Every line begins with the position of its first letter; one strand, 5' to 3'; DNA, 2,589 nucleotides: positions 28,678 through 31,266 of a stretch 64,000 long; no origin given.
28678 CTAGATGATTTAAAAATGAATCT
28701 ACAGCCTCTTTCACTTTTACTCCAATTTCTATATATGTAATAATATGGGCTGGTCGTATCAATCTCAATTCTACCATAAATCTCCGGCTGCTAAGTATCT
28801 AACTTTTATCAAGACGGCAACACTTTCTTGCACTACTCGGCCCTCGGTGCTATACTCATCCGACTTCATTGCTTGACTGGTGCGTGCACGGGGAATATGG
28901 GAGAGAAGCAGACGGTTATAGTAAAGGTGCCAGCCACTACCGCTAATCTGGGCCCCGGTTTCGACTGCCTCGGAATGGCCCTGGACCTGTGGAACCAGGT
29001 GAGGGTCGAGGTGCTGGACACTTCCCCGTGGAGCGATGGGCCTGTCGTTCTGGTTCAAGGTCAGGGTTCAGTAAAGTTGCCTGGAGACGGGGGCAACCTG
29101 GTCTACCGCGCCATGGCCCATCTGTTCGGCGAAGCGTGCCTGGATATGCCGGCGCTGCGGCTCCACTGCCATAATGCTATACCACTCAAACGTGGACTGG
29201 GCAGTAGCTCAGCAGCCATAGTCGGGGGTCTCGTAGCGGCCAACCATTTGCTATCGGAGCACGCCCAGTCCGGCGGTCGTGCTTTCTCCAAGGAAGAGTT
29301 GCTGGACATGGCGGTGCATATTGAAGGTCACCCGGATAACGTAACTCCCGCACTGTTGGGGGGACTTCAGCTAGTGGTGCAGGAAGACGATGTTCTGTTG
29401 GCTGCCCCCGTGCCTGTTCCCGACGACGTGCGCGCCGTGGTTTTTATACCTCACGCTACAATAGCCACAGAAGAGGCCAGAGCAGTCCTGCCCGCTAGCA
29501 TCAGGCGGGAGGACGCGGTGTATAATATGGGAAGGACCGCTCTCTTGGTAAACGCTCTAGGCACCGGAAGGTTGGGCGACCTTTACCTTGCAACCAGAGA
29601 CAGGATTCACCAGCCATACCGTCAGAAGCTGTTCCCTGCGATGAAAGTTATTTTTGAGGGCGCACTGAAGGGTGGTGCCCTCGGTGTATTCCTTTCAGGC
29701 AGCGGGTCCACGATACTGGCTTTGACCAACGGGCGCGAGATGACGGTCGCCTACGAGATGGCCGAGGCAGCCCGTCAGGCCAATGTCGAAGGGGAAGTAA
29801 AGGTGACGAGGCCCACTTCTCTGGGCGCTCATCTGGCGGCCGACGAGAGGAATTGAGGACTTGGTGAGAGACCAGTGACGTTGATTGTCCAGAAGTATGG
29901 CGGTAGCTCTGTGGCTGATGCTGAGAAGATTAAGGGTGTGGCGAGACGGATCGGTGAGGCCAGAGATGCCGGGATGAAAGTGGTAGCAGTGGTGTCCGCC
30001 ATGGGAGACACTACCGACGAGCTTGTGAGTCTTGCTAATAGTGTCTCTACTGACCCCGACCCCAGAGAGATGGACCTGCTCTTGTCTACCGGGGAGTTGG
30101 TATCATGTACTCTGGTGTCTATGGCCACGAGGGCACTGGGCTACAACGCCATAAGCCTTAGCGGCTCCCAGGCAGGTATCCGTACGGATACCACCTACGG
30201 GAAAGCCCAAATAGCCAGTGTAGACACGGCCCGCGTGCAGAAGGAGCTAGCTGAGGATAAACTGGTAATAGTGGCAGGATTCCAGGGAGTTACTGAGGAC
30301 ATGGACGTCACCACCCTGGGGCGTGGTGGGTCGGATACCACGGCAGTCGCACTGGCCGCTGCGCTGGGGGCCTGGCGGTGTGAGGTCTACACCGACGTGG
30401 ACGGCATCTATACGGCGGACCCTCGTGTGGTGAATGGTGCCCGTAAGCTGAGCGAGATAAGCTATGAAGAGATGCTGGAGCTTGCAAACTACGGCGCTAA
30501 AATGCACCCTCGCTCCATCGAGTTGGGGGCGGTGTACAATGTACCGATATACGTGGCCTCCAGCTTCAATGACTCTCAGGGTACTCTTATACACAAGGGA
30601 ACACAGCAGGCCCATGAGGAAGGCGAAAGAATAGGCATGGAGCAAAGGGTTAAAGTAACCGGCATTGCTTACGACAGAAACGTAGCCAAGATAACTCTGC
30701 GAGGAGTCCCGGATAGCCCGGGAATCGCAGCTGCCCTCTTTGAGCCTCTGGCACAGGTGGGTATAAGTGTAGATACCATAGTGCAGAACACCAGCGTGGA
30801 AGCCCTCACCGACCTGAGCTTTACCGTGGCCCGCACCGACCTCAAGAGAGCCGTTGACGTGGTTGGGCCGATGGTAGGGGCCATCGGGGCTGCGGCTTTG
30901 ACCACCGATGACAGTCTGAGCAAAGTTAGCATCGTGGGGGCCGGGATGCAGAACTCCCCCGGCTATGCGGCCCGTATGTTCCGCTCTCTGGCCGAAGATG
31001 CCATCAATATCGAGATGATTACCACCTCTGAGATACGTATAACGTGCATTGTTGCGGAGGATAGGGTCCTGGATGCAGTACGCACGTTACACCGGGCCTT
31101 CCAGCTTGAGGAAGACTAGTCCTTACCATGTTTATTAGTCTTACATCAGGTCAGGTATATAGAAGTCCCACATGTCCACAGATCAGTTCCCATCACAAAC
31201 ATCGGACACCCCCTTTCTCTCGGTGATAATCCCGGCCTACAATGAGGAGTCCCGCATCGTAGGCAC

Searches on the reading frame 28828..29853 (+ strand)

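Call 88: search_protein_families(library=pfam, proteins=[window:28828-29853:+], max_evalue=0.00001)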
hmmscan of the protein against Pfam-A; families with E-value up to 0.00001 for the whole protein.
window:28828-29853:+ (342 aa): 2 families
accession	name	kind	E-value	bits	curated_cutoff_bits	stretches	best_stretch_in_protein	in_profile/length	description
PF00288.32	GHMP_kinases_N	-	1.5e-16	60.8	22.3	1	90-179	1-87/87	GHMP kinases N terminal domain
PF08544.19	GHMP_kinases_C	-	3.6e-08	34.1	21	1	256-301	21-68/85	GHMP kinases C terminal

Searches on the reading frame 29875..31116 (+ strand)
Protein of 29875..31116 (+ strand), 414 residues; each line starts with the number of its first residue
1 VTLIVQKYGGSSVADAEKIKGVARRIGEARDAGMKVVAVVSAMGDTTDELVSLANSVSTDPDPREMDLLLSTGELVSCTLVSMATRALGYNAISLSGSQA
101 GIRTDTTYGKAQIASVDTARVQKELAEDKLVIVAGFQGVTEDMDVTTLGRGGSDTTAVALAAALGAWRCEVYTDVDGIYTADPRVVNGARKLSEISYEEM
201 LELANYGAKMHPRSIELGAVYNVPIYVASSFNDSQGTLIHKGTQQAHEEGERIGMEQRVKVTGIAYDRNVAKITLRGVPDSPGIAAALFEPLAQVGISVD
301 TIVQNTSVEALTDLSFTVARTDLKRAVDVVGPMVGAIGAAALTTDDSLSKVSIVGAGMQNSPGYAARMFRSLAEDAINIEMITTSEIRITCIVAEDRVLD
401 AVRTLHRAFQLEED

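Call 88: search_protein_families(library=pfam, proteins=[window:29875-31116:+], max_evalue=0.00001)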
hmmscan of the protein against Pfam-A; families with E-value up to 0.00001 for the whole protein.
window:29875-31116:+ (414 aa): 4 families
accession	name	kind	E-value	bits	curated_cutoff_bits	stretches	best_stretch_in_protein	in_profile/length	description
PF00696.33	AA_kinase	-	2.8e-49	168.4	24.9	1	3-229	2-234/234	Amino acid kinase family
PF22468.2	ACT_9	-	1.2e-34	118.3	27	2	351-409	1-61/61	ACT domain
PF13840.12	ACT_7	-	5.4e-19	68.3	27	1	344-407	2-65/65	ACT domain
PF01842.31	ACT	-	1.1e-12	48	27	1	275-326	3-54/66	ACT domain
